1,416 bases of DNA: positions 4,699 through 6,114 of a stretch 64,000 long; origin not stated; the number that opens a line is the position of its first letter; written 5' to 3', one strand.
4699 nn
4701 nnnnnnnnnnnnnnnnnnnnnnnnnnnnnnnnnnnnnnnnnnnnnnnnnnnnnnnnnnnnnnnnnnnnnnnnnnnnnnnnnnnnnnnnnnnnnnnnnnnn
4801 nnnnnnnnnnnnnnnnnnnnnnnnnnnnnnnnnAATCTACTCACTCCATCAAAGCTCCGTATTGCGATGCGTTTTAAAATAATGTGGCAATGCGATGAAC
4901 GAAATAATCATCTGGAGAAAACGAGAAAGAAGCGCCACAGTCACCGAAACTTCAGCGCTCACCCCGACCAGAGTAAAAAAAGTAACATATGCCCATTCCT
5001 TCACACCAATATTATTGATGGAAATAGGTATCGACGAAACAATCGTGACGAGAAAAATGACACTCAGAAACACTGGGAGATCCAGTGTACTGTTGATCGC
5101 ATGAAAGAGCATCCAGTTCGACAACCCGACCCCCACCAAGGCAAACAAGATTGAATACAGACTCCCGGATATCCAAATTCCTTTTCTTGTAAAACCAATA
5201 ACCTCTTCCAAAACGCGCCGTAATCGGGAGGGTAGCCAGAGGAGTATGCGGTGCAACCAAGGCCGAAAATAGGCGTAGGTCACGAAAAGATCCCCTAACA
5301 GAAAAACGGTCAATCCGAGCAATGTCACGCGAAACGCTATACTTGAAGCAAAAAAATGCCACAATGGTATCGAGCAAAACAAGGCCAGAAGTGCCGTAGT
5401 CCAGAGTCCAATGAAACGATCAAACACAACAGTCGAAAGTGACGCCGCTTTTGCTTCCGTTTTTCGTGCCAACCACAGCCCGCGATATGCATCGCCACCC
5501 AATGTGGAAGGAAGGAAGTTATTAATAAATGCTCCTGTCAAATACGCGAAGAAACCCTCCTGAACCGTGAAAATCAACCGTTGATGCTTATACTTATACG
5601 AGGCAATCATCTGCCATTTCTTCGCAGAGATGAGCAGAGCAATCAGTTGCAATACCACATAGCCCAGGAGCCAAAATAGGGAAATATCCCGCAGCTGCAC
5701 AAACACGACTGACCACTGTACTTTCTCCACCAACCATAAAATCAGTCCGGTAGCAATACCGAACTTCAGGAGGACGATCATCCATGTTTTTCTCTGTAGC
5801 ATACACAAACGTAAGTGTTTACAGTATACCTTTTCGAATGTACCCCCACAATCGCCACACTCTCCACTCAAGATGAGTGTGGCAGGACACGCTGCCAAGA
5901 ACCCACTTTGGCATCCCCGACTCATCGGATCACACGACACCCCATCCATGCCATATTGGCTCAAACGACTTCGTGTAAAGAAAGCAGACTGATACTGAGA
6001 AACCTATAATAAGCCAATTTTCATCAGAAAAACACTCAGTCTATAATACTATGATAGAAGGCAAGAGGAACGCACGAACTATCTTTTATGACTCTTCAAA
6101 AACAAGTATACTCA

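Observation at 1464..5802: Gtr-like three-component lipid-linked glycosylation module (GtrB-like GT2, DEP-motif GT-C, UPF0104 flippase-like protein)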

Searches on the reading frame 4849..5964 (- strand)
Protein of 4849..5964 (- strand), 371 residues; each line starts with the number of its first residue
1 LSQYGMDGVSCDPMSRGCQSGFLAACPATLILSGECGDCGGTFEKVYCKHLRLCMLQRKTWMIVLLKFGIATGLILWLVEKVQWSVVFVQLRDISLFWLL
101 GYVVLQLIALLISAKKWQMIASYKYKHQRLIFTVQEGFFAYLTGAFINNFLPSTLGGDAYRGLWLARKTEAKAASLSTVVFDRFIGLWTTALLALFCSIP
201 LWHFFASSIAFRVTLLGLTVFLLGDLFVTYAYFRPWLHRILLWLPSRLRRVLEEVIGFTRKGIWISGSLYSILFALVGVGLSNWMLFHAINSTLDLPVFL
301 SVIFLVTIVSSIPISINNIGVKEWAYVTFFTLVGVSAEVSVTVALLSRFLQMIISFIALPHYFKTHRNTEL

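Call 4: search_protein_families(library=pfam, proteins=[window:4849-5964:-], max_evalue=0.01)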
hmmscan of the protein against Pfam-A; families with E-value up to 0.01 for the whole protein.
window:4849-5964:- (371 aa): 1 family
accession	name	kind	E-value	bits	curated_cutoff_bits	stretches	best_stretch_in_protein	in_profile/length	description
PF03706.18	LPG_synthase_TM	-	5.4e-33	115.2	33.4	1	64-357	1-300/302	Lysylphosphatidylglycerol synthase TM region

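Call 10: search_protein_families(library=ncbifam, proteins=[window:4849-5802:-], max_evalue=0.01)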
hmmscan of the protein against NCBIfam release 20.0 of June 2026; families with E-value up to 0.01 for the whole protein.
window:4849-5802:- (317 aa): 2 families
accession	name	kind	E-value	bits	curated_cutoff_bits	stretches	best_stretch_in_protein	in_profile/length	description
TIGR00374.1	TIGR00374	subfamily_domain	3.3e-14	53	43.2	1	33-303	20-300/323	flippase-like domain-containing protein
TIGR03476.1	HpnL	subfamily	0.0061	15.9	195.65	0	9-305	4-311/318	putative membrane protein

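Call 22: search_solved_structures(query=window:4849-5802:-, max_evalue=1, show_alignments=1)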
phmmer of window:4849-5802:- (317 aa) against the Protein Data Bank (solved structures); distinct sequences matched with E-value up to 1: 0.

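Call 47: find_homologous_proteins(query=window:4849-5802:-, max_evalue=0.001)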
Query window:4849-5802:- (317 aa): 551 proteins with E <= 0.001 among 8000 candidates; the best 120 are listed.
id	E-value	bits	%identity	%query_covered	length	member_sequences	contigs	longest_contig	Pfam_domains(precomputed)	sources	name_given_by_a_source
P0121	5.0e-199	678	100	100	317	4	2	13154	PF03706.19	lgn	-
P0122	2.3e-140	486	71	99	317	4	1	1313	PF03706.19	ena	-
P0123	6.8e-139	481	71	99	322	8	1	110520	PF03706.19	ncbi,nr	ncbi:MAG: flippase-like domain-containing protein [Candidatus Moranbacteria bacterium]|nr:flippase-l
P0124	1.1e-138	480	70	96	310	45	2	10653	PF03706.19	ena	-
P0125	9.5e-138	477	70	98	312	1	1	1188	PF03706.19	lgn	-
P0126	9.9e-138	477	68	99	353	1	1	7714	PF03706.19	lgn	-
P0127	1.3e-137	477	69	99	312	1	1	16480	PF03706.19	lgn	-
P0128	2.5e-137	476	71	97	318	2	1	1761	PF03706.19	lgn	-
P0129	7.9e-137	474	67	99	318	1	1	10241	PF03706.19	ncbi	-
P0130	2.3e-136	472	71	97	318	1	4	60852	PF03706.19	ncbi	-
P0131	2.4e-136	472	70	96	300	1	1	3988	PF03706.19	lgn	-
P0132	6.9e-136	471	71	98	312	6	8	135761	PF03706.19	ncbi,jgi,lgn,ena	jgi:uncharacterized protein (TIRG00374 family)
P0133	7.2e-136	471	69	96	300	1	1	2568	PF03706.19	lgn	-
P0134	9.3e-136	470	69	96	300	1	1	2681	PF03706.19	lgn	-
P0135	1.1e-135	470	70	99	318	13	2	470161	PF03706.19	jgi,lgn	jgi:uncharacterized protein (TIRG00374 family)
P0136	2.0e-135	469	68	96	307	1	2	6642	PF03706.19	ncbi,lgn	-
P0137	5.0e-135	468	69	97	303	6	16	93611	PF03706.19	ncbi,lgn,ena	-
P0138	1.1e-134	467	68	96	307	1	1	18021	PF03706.19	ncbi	-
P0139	2.3e-134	466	69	97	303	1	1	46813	PF03706.19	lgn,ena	-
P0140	2.6e-134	466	69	97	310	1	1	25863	PF03706.19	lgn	-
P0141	3.7e-134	465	69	99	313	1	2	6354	PF03706.19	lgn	-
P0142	4.8e-134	465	68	100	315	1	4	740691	PF03706.19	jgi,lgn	jgi:uncharacterized protein (TIRG00374 family)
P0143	7.6e-134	464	69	97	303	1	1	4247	PF03706.19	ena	-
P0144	9.5e-133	461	69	98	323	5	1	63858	PF03706.19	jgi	jgi:uncharacterized protein (TIRG00374 family)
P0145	1.5e-132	460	70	98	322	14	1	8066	PF03706.19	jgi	-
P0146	3.9e-126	439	64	97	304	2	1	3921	PF03706.19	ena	-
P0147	1.4e-125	437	65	98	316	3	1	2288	PF03706.19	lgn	-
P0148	1.9e-125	437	65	97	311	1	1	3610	PF03706.19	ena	-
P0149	7.3e-125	435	63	98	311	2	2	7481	PF03706.19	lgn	-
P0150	2.0e-124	433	65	99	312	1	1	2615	PF03706.19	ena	-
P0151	3.0e-124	433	66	96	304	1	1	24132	PF03706.19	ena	-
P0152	5.1e-124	432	64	98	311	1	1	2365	PF03706.19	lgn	-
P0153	6.3e-124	432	65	97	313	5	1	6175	PF03706.19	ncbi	-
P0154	6.5e-123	428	63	97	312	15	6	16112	PF03706.19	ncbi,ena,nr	ncbi:MAG: hypothetical protein QG581_408 [Patescibacteria group bacterium]|nr:hypothetical protein [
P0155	1.3e-122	427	62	98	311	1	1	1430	PF03706.19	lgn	-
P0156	5.1e-122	425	63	98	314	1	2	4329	PF03706.19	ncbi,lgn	-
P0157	5.3e-119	415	62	98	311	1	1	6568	PF03706.19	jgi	jgi:uncharacterized protein (TIRG00374 family)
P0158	6.6e-119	415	63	98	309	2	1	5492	PF03706.19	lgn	-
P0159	1.8e-118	414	63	97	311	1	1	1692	PF03706.19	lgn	-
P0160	1.5e-114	401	63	96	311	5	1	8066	PF03706.19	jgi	jgi:uncharacterized protein (TIRG00374 family)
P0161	2.3e-111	390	63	94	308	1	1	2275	PF03706.19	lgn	-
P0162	2.3e-106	374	62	97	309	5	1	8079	PF03706.19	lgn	-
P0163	3.4e-105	370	58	98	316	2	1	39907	PF03706.19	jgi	jgi:uncharacterized protein (TIRG00374 family)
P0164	1.1e-104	368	60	100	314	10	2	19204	PF03706.19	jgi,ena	-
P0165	3.5e-104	367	59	98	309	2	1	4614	PF03706.19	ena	-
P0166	1.2e-103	365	60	94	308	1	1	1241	PF03706.19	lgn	-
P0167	1.4e-103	365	63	95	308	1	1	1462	PF03706.19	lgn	-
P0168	1.6e-103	365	58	98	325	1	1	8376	PF03706.19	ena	-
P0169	2.8e-103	364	57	100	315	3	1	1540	PF03706.19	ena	-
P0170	3.0e-103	364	60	98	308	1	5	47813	PF03706.19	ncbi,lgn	-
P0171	3.5e-103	363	60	95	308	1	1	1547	PF03706.19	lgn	-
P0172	1.0e-102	362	59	96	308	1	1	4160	PF03706.19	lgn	-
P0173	1.2e-102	362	57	100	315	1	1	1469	PF03706.19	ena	-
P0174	1.2e-102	362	58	98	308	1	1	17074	PF03706.19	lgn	-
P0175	1.2e-102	362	58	98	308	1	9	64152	PF03706.19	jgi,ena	-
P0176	1.6e-102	361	59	96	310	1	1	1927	PF03706.19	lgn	-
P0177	2.2e-101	358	57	97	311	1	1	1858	PF03706.19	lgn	-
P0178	2.5e-101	357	60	96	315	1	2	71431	PF03706.19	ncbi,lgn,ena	ncbi:MAG: lysylphosphatidylglycerol synthase transmembrane domain-containing protein [Patescibacteri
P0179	3.0e-101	357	59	96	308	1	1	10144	PF03706.19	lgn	-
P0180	5.9e-101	356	58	98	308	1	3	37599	PF03706.19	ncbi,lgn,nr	ncbi:MAG: flippase-like domain-containing protein [Candidatus Moranbacteria bacterium]|nr:flippase-l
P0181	1.3e-100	355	57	96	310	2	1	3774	PF03706.19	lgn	-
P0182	2.1e-100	354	57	98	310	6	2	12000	PF03706.19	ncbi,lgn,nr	ncbi:MAG: flippase-like domain-containing protein [Candidatus Moranbacteria bacterium]|nr:flippase-l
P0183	2.1e-100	354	59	98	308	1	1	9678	PF03706.19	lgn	-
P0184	2.5e-100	354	58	97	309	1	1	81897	PF03706.19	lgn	-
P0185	3.1e-100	354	59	96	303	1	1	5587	PF03706.19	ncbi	ncbi:MAG: lysylphosphatidylglycerol synthase transmembrane domain-containing protein, partial [Candi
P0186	4.8e-100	353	58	95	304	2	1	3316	PF03706.19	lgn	-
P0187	5.1e-100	353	56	99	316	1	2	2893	PF03706.19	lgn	-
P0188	5.8e-100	353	57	98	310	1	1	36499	PF03706.19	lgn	-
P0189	7.3e-100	353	59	93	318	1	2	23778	PF03706.19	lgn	-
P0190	7.8e-100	352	56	98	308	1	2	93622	PF03706.19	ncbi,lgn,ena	-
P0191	1.2e-99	352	55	98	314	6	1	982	PF03706.19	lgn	-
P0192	1.9e-99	351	56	100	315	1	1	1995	PF03706.19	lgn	-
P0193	2.1e-99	351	59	94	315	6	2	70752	PF03706.19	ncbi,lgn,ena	-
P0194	2.8e-99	351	58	97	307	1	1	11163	PF03706.19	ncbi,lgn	-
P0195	3.5e-99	350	55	99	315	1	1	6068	PF03706.19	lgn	-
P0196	3.9e-99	350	58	96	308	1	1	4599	PF03706.19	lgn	-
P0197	4.0e-99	350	57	98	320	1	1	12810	PF03706.19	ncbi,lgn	-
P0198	7.5e-99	349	56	98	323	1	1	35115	PF03706.19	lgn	-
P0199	8.9e-99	349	54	98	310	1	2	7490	PF03706.19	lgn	-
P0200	1.1e-98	349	56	98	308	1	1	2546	PF03706.19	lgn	-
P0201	1.5e-98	348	58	96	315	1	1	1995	PF03706.19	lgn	-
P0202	1.9e-98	348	57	98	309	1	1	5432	PF03706.19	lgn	-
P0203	2.0e-98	348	57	97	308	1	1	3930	PF03706.19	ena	-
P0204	2.0e-98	348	58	97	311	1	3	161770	PF03706.19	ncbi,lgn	-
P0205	2.2e-98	348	58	96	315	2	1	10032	PF03706.19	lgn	-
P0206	3.2e-98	347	56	98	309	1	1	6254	PF03706.19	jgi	-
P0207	3.2e-98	347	57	96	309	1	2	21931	PF03706.19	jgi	jgi:glycosyltransferase 2 family protein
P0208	3.6e-98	347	56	96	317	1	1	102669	PF03706.19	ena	-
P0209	3.6e-98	347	57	97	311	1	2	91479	PF03706.19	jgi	jgi:uncharacterized protein (TIRG00374 family)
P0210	3.7e-98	347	57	97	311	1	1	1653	PF03706.19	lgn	-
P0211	4.1e-98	347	56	98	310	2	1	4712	PF03706.19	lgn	-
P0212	4.7e-98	347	58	97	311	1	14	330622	PF03706.19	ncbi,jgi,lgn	jgi:uncharacterized protein (TIRG00374 family)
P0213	5.4e-98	346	60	92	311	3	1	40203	PF03706.19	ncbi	-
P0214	6.6e-98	346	56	97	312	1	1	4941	PF03706.19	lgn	-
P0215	7.3e-98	346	55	98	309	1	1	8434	PF03706.19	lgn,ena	-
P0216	7.6e-98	346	55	99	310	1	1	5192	PF03706.19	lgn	-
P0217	7.8e-98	346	57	96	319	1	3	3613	PF03706.19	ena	-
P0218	1.1e-97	345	58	97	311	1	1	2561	PF03706.19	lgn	-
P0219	1.6e-97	345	57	97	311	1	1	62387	PF03706.19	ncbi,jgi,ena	-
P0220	1.6e-97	345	57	97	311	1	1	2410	PF03706.19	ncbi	-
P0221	1.9e-97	345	57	97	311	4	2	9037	PF03706.19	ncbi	-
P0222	2.0e-97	344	56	98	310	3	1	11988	PF03706.19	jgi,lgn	jgi:hypothetical protein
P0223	2.0e-97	344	56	98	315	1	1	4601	PF03706.19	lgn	-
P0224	2.1e-97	344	57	97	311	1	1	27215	PF03706.19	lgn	-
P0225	2.2e-97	344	57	97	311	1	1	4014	PF03706.19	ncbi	-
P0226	2.3e-97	344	55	99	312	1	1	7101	PF03706.19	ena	-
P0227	3.2e-97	344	55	98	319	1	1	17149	PF03706.19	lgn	-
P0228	3.9e-97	344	54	98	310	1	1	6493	PF03706.19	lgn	-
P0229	4.3e-97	343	56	98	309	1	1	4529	PF03706.19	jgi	-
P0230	5.2e-97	343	57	96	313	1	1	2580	PF03706.19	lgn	-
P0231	6.7e-97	343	55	97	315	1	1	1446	PF03706.19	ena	-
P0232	7.9e-97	343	56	98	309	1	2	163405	PF03706.19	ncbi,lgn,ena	-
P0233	9.4e-97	342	56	98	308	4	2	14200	PF03706.19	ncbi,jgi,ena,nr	ncbi:MAG: hypothetical protein AUK19_00260 [Candidatus Moranbacteria bacterium CG2_30_45_14]|nr:MAG:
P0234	1.0e-96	342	57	97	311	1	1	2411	PF03706.19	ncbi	-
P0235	1.0e-96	342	57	97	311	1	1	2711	PF03706.19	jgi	jgi:uncharacterized protein (TIRG00374 family)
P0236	1.3e-96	342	57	97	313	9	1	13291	PF03706.19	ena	-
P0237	1.4e-96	342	57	97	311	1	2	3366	PF03706.19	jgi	jgi:uncharacterized protein (TIRG00374 family)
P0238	1.4e-96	342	56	98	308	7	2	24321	PF03706.19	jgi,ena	-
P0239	1.4e-96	342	55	98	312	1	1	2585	PF03706.19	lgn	-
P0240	1.7e-96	341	55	98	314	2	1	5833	PF03706.19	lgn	-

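Call 69: predict_structure(alignment_id=A3)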
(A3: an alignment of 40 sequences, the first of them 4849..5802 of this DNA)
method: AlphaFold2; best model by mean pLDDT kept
length: 317 residues; sequences in the alignment: 40
mean_pLDDT: 85.7   pTM: 0.84
mean pLDDT of the five models: 85.7, 83.1, 81.6, 79.6, 79.2
residues with pLDDT >= 90: 136; 70-90: 152; 50-70: 27; < 50: 2
segments of 3 or more residues with pLDDT < 50: none
pLDDT, mean of each block of 10 residues (from residue 1): 74 84 88 89 95 95 87 69 89 71 81 82 87 93 94 93 93 83 82 80 74 94 96 93 95 85 76 94 93 90 80 55
secondary structure, 60 per line:
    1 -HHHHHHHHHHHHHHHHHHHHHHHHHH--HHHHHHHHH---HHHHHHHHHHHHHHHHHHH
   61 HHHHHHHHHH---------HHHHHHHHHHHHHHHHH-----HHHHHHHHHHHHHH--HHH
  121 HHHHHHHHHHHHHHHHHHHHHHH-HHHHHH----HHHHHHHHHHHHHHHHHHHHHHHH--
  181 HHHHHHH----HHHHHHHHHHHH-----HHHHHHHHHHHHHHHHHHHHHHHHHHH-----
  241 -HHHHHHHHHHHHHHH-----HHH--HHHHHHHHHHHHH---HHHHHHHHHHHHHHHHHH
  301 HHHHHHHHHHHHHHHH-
elements in order: H2-27 H30-38 H42-70 H80-96 H102-115 H118-143 H145-150 H155-178 H181-187 H192-203 H209-235 H242-256 H267-279 H283-316

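Call 71: fold_search(model_id=the predicted structure, library=pdb)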
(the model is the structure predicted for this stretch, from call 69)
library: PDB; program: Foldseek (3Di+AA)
matches with E <= 10: 259; with E <= 0.001: 0
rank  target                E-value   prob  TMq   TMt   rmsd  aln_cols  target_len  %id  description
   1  9goe_A                1.3e-03  1.00  0.57  0.26   6.4       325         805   16  Cryo-EM structure of the multiple peptide resistance factor (MprF) from Pseudomonas aeruginosa bound to a synthetic na (released 2025-03-12)
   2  7duw_A                1.4e-03  1.00  0.65  0.28   5.4       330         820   14  Cryo-EM structure of the multiple peptide resistance factor (MprF) loaded with two lysyl-phosphatidylglycerol molecule (released 2021-04-21)
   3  7f47                  2.2e-03  1.00  0.56  0.24   9.7       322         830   14  Cryo-EM structure of Rhizobium etli MprF (released 2022-06-22)
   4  9j8s_A                4.6e-03  1.00  0.58  0.25   9.7       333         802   16  MprF from Pseudomonas aeruginosa in nanodisc, C2 symmetry (released 2025-09-03)
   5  6lvf_A                4.8e-03  1.00  0.64  0.28   5.4       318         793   15  Cryo-EM structure of the multiple peptide resistance factor (MprF) loaded with one lysyl-phosphatidylglycerol molecule (released 2021-02-03)
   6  9j8q_A                8.5e-03  1.00  0.60  0.26   9.6       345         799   16  MprF from Pseudomonas aeruginosa in GDN micelle, C2 symmetry (released 2025-09-03)
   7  5xat_C                6.3e-02  0.44  0.18  0.15  19.8       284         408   16  Structural insights into the elevator-like mechanism of the sodium/citrate symporter CitS (released 2017-06-14)
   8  5x9r_B                1.0e-01  0.47  0.21  0.17  19.4       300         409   15  Structural insights into the elevator-like mechanism of the sodium/citrate symporter CitS (released 2017-06-14)
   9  5xas_A                1.1e-01  0.60  0.24  0.20  18.9       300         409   15  Structural insights into the elevator-like mechanism of the sodium/citrate symporter CitS (released 2017-06-14)
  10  5xat_B                1.1e-01  0.47  0.22  0.19  19.6       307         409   15  Structural insights into the elevator-like mechanism of the sodium/citrate symporter CitS (released 2017-06-14)
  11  5x9r_A                1.3e-01  0.51  0.23  0.20  19.4       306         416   15  Structural insights into the elevator-like mechanism of the sodium/citrate symporter CitS (released 2017-06-14)
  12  5xas_B                1.5e-01  0.33  0.19  0.16  18.7       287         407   13  Structural insights into the elevator-like mechanism of the sodium/citrate symporter CitS (released 2017-06-14)
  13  5xat_A                1.9e-01  0.38  0.22  0.18  19.6       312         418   14  Structural insights into the elevator-like mechanism of the sodium/citrate symporter CitS (released 2017-06-14)
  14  5xar_A                3.4e-01  0.21  0.20  0.17  18.9       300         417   12  Structural insights into the elevator-like mechanism of the sodium/citrate symporter CitS (released 2017-06-14)
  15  9lrs_R                3.6e-01  0.13  0.13  0.16  20.4       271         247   16  The structure of MRGPRX4 with PSB-18061 (released 2026-02-04)
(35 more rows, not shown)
